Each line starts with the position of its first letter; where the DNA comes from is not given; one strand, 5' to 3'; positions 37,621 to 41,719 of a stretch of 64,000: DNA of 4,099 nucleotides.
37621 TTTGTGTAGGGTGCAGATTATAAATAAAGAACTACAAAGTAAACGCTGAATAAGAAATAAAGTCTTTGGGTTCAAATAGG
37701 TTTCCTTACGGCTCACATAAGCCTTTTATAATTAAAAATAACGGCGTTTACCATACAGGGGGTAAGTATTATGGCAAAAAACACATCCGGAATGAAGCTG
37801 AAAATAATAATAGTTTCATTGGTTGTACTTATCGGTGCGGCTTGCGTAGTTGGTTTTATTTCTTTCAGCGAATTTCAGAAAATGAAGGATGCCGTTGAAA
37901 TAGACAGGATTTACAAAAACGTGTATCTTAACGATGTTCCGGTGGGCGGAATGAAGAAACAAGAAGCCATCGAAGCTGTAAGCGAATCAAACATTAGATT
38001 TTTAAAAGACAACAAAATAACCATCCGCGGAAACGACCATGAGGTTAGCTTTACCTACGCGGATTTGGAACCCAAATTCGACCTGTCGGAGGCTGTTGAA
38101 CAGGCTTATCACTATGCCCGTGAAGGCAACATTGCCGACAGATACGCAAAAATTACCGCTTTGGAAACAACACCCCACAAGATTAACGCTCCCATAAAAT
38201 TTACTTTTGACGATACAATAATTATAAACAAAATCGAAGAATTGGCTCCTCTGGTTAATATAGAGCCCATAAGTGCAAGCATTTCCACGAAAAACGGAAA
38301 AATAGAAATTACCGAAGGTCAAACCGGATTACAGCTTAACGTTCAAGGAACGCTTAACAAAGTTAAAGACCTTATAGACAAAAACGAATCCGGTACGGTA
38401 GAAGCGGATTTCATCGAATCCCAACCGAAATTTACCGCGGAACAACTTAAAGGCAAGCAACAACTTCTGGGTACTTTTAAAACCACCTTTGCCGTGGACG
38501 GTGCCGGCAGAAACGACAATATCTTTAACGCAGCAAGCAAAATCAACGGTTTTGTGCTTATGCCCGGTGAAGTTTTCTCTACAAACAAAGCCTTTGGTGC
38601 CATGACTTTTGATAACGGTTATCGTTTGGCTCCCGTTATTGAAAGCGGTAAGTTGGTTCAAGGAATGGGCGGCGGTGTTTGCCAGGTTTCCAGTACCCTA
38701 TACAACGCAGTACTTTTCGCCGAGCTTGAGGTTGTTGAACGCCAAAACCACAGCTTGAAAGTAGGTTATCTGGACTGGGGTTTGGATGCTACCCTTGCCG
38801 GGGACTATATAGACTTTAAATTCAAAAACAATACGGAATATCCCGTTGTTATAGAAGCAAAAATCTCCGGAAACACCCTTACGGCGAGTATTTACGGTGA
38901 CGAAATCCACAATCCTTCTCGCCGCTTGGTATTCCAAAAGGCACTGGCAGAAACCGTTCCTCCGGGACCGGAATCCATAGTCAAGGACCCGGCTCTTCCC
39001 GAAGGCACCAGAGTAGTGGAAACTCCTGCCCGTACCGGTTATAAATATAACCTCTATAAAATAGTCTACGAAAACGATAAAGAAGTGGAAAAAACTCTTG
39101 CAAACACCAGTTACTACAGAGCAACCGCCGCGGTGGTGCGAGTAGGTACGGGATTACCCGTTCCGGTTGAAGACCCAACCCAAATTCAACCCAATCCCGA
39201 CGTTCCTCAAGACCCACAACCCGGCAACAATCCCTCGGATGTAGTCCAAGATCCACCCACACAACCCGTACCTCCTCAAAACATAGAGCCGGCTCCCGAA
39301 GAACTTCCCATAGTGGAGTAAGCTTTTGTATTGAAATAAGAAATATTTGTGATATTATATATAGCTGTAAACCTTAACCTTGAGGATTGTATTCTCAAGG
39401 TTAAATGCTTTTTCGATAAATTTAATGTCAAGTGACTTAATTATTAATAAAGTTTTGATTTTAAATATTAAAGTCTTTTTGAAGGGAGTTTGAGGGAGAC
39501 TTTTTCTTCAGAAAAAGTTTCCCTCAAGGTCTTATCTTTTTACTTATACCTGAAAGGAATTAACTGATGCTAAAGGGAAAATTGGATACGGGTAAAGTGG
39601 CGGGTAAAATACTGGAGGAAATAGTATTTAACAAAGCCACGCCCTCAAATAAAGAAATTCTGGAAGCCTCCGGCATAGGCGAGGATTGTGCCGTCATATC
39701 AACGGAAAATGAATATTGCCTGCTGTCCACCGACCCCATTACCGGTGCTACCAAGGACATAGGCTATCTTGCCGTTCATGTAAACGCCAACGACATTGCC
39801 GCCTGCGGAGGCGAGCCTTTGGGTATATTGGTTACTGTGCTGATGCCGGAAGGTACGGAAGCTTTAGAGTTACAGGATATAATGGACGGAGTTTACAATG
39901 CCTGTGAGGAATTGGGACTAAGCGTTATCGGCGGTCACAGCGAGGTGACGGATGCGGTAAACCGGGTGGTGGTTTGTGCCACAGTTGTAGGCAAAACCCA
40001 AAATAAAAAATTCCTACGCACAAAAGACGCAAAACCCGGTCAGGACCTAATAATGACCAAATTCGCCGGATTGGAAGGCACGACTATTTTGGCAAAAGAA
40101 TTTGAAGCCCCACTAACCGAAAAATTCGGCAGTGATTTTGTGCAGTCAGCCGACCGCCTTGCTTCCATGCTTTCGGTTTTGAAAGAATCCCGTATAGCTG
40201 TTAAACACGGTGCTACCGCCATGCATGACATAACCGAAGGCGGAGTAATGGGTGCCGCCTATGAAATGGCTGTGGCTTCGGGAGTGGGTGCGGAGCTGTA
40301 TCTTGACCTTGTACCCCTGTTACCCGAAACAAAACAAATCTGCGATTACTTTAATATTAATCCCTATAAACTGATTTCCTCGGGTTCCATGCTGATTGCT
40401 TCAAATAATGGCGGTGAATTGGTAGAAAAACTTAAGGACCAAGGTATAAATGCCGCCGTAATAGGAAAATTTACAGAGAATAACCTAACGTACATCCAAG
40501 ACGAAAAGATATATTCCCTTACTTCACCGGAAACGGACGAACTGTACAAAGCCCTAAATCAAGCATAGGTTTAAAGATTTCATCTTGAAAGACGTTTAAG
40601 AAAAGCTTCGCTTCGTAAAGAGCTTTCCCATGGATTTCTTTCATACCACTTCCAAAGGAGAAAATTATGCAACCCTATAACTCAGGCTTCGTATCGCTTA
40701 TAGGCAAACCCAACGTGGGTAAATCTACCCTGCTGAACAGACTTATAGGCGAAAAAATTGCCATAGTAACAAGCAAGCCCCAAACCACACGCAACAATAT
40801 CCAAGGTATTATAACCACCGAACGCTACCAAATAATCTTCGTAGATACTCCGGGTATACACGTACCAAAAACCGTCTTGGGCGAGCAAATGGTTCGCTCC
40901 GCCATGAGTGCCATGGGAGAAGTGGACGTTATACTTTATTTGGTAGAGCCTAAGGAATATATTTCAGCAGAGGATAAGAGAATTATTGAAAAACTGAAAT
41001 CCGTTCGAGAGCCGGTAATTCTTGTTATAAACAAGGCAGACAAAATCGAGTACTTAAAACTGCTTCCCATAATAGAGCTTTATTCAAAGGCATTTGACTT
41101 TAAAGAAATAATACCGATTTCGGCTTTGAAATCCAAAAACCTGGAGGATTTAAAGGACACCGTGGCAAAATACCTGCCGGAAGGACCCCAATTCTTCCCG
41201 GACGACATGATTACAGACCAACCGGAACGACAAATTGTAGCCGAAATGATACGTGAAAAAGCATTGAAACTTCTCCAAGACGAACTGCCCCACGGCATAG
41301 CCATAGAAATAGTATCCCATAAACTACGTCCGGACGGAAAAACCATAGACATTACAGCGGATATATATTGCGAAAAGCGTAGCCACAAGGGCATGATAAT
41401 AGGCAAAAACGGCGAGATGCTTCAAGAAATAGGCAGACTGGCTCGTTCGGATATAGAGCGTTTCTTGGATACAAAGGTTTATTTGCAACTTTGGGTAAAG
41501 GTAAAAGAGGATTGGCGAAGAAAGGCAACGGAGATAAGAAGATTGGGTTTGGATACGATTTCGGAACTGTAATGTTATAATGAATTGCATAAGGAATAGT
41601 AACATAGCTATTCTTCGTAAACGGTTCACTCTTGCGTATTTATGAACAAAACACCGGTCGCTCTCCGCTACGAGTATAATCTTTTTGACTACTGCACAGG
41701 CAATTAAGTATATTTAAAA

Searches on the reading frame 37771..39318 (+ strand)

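Call 71: search_protein_families(library=ncbifam, max_evalue=0.00001, proteins=[window:37771-39318:+])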
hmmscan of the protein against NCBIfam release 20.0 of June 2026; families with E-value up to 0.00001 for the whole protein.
window:37771-39318:+ (516 aa): 3 families
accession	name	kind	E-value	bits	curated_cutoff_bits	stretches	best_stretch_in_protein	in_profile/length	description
NF033128.2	vanW-gen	equivalog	1e-18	67.9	365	1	250-380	73-208/271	glycopeptide resistance accessory protein VanW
NF033122.1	vanW-B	exception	1.3e-11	44.3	610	1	250-367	74-196/275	glycopeptide resistance accessory protein VanW-B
NF033123.1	vanW-G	exception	4e-11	43.2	600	1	249-374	72-202/273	glycopeptide resistance accessory protein VanW-G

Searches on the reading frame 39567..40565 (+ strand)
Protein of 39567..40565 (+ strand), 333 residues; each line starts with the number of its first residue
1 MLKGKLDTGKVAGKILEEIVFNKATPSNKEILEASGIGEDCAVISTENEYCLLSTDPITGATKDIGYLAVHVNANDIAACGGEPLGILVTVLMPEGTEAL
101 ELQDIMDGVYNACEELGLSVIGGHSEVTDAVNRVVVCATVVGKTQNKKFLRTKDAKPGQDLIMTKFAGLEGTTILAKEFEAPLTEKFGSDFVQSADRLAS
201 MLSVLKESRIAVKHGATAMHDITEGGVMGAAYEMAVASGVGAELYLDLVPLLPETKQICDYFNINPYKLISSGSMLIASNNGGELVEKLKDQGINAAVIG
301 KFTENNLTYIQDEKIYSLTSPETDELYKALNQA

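Call 71: search_protein_families(library=ncbifam, max_evalue=0.00001, proteins=[window:39567-40565:+])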
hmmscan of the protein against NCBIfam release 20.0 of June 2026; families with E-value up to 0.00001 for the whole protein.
window:39567-40565:+ (333 aa): 17 families
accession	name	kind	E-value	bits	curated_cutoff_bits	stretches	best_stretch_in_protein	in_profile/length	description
TIGR02124.1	hypE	equivalog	9.4e-36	123.4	251.6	1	9-308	10-306/332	hydrogenase expression/formation protein HypE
TIGR00476.1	selD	equivalog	1.4e-31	109.9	125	1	9-261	13-263/311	selenide, water dikinase SelD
TIGR01379.1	thiL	equivalog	4e-31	108.2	184.15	1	30-307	16-298/320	thiamine-phosphate kinase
TIGR04049.1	AIR_rel_sll0787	hypoth_equivalog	2e-28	99.4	321.3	1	28-314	33-302/318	sll0787 family AIR synthase-like protein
TIGR03267.1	methan_mark_2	hypoth_equivalog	4.1e-26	91.8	365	1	33-313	39-306/323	methanogenesis marker 2 protein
NF004351.0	PRK05731.1-4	equivalog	1.5e-23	83.5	324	1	35-273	35-271/321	thiamine-phosphate kinase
NF004353.0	PRK05731.2-2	equivalog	4.3e-23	81.9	301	1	30-314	11-289/311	thiamine-phosphate kinase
NF002098.0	PRK00943.1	equivalog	2e-22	79.6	299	1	10-258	20-264/347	selenide, water dikinase SelD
NF010705.0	PRK14105.1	equivalog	1.5e-18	66.8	291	1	34-307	43-331/345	selenide, water dikinase SelD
TIGR04050.1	MSMEG_0567_Cter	hypoth_equivalog_domain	2e-14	53.7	312.2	1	65-275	63-252/296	MSMEG_0567/sll0787 family protein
TIGR01736.1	FGAM_synth_II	equivalog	4.8e-14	51.6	525.75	1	41-317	60-347/718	phosphoribosylformylglycinamidine synthase subunit PurL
NF004350.0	PRK05731.1-1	equivalog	1.4e-13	50.4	441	1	21-315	13-311/325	thiamine-phosphate kinase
NF002290.1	PRK01213.1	equivalog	1.9e-13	49.5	648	1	75-311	99-338/723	phosphoribosylformylglycinamidine synthase subunit PurL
NF004354.0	PRK05731.2-3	equivalog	6.4e-11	42.1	204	1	62-162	46-142/273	thiamine-phosphate kinase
TIGR04369.1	fusion_not_SelD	hypoth_equivalog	2.7e-09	35.7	700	1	39-258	384-619/701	oxidoreductase/SelD-related fusion protein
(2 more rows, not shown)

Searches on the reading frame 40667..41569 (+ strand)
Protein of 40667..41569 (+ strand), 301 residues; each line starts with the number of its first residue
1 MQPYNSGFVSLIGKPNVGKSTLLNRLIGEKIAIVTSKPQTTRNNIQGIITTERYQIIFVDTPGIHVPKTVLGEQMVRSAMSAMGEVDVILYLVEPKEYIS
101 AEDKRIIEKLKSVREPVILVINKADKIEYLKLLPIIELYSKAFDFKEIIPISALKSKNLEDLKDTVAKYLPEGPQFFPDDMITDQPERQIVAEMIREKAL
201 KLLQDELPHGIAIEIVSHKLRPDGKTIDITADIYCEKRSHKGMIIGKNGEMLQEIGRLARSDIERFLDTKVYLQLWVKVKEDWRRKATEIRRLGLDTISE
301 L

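Call 71: search_protein_families(library=ncbifam, max_evalue=0.00001, proteins=[window:40667-41569:+])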
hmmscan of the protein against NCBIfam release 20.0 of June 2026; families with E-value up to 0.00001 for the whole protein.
window:40667-41569:+ (301 aa): 22 families
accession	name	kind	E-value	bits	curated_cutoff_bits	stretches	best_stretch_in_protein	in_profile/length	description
NF000908.1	PRK00089.1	equivalog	4.3e-115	384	237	1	5-294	2-290/291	GTPase Era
TIGR00436.1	era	equivalog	2.8e-94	315.4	116.25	1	7-278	1-270/270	GTPase Era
TIGR03594.1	GTPase_EngA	equivalog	6.6e-41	140.7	306.7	1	9-175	3-165/432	ribosome biogenesis GTPase Der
TIGR00231.1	small_GTP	domain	5.1e-29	101.2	42.5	1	8-166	5-162/164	GTP-binding protein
NF003661.0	PRK05291.1-3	equivalog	1.6e-26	93.6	380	1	9-227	219-424/448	tRNA uridine-5-carboxymethylaminomethyl(34) synthesis GTPase MnmE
NF002828.0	PRK03003.1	equivalog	6.2e-26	91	631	1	8-176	42-206/477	ribosome biogenesis GTPase Der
TIGR03918.1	GTP_HydF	equivalog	2.3e-24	86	325.55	1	9-173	10-170/392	[FeFe] hydrogenase H-cluster maturation GTPase HydF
NF007071.0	PRK09518.1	equivalog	1.6e-23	83.1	953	1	6-173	271-434/706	bifunctional cytidylate kinase/GTPase Der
TIGR00450.1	mnmE_trmE_thdF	equivalog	1.6e-22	80.3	252.6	1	9-221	212-416/446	tRNA uridine-5-carboxymethylaminomethyl(34) synthesis GTPase MnmE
TIGR03596.1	GTPase_YlqF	equivalog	2.9e-16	59.7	208.2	1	11-69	123-178/276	ribosome biogenesis GTPase YlqF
TIGR03598.1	GTPase_YsxC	equivalog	4.6e-16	59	124.45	1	9-166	21-185/186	ribosome biogenesis GTP-binding protein YihA/YsxC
TIGR00437.1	feoB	equivalog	1.7e-13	50.2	315.65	1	13-194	1-178/594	ferrous iron transport protein B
TIGR03156.1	GTP_HflX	equivalog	6e-13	48.4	216.75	1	9-169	192-350/351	GTPase HflX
NF008955.0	PRK12297.1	equivalog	1.1e-12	47.6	406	1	9-194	162-352/429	GTPase ObgE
TIGR02729.1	Obg_CgtA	equivalog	1.4e-11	44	280.25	1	9-169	160-327/329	Obg family GTPase CgtA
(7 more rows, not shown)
